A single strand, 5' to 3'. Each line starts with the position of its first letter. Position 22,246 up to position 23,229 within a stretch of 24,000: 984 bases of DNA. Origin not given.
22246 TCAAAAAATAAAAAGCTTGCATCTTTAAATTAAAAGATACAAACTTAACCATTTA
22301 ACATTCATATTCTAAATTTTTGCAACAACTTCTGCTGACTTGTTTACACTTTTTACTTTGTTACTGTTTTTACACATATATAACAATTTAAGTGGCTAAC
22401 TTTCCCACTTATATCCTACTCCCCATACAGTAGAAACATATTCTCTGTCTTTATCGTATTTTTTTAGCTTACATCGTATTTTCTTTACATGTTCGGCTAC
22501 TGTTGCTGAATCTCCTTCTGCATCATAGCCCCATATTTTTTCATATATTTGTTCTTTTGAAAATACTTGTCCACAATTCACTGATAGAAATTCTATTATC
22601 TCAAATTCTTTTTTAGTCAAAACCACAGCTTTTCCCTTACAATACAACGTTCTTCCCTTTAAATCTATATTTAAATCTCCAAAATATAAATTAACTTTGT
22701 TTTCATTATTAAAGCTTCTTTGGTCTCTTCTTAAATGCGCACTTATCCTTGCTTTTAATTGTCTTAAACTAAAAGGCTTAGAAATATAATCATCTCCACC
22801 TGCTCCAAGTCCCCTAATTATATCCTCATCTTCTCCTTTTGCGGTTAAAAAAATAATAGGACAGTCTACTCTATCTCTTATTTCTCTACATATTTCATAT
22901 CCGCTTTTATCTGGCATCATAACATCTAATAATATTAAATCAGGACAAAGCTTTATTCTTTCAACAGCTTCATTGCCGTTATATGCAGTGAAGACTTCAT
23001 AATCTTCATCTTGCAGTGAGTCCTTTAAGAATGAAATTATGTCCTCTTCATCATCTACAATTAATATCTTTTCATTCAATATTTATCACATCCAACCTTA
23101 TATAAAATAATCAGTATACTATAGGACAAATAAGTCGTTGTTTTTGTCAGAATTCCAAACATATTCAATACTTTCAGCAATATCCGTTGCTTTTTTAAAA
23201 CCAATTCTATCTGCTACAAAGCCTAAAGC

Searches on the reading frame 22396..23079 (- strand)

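Call 4: search_protein_families(library=pfam, proteins=[window:22396-23079:-], max_evalue=0.001)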
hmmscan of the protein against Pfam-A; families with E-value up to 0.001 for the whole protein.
window:22396-23079:- (227 aa): 2 families
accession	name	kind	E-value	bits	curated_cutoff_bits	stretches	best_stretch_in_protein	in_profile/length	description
PF00072.30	Response_reg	-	4.1e-30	104.6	30.2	1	5-112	1-110/111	Response regulator receiver domain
PF00486.34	Trans_reg_C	-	1.1e-23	83.5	26.2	1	149-224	1-76/77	Transcriptional regulatory protein, C terminal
